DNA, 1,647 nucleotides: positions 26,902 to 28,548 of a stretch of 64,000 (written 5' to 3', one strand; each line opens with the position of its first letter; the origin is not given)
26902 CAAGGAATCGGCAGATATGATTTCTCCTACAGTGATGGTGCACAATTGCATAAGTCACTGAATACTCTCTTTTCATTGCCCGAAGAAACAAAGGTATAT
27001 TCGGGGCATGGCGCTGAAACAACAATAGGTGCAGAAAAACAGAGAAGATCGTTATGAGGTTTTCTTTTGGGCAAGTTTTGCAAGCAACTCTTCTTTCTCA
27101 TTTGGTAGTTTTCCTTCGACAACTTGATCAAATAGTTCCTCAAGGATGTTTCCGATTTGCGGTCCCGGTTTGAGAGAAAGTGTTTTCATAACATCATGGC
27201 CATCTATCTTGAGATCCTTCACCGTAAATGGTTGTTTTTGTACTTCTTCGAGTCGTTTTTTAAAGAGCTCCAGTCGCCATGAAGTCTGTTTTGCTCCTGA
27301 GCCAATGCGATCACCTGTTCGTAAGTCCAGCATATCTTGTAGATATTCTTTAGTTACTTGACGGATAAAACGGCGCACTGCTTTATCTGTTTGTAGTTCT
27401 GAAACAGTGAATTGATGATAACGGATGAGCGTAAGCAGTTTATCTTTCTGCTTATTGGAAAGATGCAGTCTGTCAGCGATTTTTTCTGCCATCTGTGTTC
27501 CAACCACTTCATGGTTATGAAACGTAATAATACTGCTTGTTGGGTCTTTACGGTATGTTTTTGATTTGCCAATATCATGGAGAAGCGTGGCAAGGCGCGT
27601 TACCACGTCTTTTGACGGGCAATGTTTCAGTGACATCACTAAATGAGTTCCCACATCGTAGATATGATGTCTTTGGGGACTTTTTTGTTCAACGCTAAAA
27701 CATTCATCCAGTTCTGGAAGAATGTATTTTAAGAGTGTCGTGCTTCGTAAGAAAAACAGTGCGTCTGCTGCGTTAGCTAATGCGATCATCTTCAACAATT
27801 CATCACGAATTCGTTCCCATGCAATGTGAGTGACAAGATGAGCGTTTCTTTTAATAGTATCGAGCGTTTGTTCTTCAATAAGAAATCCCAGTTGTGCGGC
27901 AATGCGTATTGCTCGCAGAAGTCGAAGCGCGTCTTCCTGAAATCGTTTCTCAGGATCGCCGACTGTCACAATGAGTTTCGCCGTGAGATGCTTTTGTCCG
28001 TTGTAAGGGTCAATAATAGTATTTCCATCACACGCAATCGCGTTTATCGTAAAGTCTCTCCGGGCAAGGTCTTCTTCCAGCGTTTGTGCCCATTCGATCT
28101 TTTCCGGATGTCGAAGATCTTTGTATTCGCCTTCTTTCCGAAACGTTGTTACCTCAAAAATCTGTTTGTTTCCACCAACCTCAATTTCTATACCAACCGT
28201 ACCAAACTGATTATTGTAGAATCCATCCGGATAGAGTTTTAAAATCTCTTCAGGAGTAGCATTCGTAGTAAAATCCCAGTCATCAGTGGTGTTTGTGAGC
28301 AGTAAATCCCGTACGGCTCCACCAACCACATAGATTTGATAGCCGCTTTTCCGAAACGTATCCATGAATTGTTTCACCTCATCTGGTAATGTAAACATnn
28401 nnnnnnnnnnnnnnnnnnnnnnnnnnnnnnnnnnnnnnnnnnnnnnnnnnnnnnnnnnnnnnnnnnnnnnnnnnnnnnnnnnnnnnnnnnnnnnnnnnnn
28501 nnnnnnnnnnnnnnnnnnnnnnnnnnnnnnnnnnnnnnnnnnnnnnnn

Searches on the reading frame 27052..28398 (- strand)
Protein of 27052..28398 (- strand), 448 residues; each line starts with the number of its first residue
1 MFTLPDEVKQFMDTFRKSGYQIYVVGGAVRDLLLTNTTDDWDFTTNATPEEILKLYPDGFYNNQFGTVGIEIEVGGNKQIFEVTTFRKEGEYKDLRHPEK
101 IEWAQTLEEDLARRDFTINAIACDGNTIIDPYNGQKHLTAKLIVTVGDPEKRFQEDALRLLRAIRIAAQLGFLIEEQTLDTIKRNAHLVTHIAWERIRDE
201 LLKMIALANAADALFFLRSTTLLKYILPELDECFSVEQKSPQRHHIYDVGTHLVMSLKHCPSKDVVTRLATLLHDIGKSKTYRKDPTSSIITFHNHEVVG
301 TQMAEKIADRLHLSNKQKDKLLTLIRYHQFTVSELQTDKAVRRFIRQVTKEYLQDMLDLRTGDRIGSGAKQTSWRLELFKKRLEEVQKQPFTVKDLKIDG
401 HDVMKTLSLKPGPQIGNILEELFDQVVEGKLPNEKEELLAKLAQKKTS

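Call 8: search_protein_families(library=pfam, proteins=[window:27052-28398:-])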
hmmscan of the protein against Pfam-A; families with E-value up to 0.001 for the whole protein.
window:27052-28398:- (448 aa): 4 families
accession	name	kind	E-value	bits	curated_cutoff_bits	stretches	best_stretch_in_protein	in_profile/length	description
PF01743.26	PolyA_pol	-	2.6e-32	112.2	23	1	22-143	1-125/126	Poly A polymerase head domain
PF12627.12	PolyA_pol_RNAbd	-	3e-16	59.4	22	1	171-232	1-62/64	Probable RNA and SrmB- binding site of polymerase A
PF13735.12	tRNA_NucTran2_2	-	2.1e-14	54.2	27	1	305-441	25-148/149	tRNA nucleotidyltransferase domain 2 putative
PF01966.28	HD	-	7.3e-09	36.4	22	1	245-333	4-90/116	HD domain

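Call 70: find_homologous_proteins(query=window:27052-28398:-, max_evalue=1e-40)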
Query window:27052-28398:- (448 aa): 7861 proteins with E <= 1e-40 among 8000 candidates; the best 120 are listed.
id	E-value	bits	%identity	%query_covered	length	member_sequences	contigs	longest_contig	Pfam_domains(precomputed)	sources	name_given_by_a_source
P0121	3.9e-298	1006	100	100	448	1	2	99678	PF01743.27,PF12627.13,PF01966.29,PF13735.13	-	-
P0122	2.5e-214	730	72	99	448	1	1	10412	PF01743.27,PF12627.13,PF01966.29,PF13735.13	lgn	-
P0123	1.1e-212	725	72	99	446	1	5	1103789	PF01743.27,PF12627.13,PF01966.29,PF13735.13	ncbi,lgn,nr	ncbi:MAG: CCA tRNA nucleotidyltransferase [Candidatus Roizmanbacteria bacterium]|nr:MAG: CCA tRNA nu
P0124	2.4e-211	720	69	100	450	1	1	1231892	PF01743.27,PF12627.13,PF01966.29,PF13735.13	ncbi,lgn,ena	-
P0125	1.5e-209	714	69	99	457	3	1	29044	PF01743.27,PF12627.13,PF01966.29,PF13735.13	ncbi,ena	-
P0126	8.2e-209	712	70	99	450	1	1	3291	PF01743.27,PF12627.13,PF01966.29,PF13735.13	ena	-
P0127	1.8e-208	711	69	99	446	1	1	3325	PF01743.27,PF12627.13,PF01966.29,PF13735.13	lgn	-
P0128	3.6e-208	710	71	99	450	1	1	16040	PF01743.27,PF12627.13,PF01966.29,PF13735.13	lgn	-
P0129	8.7e-208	708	69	100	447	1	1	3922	PF01743.27,PF12627.13,PF01966.29,PF13735.13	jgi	jgi:tRNA nucleotidyltransferase (CCA-adding enzyme)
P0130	1.0e-207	708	70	99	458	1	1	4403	PF01743.27,PF12627.13,PF01966.29,PF13735.13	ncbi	-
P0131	2.1e-207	707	68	100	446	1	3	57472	PF01743.27,PF12627.13,PF01966.29,PF13735.13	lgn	-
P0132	2.2e-207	707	70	99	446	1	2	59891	PF01743.27,PF12627.13,PF01966.29,PF13735.13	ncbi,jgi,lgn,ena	-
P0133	3.9e-207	706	69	99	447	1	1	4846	PF01743.27,PF12627.13,PF01966.29,PF13735.13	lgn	-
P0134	6.3e-207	706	70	99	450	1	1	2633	PF01743.27,PF12627.13,PF01966.29,PF13735.13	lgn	-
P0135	8.8e-207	705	68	99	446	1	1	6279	PF01743.27,PF12627.13,PF01966.29,PF13735.13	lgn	-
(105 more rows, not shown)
